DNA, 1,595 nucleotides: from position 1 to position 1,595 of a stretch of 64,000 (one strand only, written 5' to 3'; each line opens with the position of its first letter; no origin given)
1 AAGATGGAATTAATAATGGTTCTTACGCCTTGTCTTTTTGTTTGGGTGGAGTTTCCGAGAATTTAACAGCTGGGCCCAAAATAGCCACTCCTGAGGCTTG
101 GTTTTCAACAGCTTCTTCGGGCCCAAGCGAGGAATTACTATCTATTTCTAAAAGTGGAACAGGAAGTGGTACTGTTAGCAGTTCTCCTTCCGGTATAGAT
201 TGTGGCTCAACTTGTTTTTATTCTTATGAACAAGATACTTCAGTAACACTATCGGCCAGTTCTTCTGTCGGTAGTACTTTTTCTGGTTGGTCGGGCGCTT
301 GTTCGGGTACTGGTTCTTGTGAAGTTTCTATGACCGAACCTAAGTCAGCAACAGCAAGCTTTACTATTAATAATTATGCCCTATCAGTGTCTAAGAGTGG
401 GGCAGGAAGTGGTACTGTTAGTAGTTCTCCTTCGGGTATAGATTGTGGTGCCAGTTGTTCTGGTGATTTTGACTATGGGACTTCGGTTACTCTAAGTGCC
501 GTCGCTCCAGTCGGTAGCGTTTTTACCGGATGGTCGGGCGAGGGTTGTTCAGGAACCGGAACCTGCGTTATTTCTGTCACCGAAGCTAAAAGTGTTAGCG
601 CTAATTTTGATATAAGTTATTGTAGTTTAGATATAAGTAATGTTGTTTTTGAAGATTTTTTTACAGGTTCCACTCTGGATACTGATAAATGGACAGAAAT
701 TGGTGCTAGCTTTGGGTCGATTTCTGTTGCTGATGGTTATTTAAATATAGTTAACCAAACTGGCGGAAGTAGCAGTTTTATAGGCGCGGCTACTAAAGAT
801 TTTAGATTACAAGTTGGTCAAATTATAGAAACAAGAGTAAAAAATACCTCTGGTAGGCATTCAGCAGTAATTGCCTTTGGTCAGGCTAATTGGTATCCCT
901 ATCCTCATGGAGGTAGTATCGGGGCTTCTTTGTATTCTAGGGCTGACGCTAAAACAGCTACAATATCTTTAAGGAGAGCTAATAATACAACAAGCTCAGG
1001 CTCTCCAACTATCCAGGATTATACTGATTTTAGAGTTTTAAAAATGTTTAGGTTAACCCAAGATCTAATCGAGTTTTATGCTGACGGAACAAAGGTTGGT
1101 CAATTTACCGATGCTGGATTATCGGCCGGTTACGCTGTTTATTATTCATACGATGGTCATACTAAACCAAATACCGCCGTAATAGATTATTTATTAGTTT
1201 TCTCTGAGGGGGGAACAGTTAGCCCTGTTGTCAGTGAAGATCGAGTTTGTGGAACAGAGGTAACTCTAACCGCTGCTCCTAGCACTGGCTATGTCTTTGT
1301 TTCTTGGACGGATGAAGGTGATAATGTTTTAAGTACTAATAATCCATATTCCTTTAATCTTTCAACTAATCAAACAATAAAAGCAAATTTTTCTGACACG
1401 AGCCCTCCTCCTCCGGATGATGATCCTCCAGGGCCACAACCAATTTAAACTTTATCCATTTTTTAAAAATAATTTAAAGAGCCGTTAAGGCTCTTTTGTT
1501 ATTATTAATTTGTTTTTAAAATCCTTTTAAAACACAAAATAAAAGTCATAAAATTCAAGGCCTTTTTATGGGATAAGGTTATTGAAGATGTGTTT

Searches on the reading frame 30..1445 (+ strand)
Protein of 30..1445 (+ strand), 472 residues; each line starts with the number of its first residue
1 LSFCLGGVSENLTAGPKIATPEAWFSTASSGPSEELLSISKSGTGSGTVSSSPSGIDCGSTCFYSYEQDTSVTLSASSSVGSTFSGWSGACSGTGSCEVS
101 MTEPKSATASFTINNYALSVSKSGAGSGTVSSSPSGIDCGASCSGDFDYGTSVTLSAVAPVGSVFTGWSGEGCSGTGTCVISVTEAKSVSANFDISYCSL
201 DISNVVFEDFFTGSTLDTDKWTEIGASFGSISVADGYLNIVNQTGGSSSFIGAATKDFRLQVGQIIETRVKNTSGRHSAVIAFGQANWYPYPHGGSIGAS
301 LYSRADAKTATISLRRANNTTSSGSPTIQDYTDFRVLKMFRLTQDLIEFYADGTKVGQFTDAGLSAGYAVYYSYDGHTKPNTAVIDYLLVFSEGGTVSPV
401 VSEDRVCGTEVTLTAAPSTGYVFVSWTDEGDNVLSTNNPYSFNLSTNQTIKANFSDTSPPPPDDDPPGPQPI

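Call 30: search_protein_families(library=pfam, proteins=[window:30-1445:+], max_evalue=0.0001)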
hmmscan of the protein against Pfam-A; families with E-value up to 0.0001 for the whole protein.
window:30-1445:+ (472 aa): 1 family
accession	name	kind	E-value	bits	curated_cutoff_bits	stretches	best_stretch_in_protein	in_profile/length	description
PF18998.6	Flg_new_2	-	4.9e-27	94.1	23.6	3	393-456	9-71/73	Divergent InlB B-repeat domain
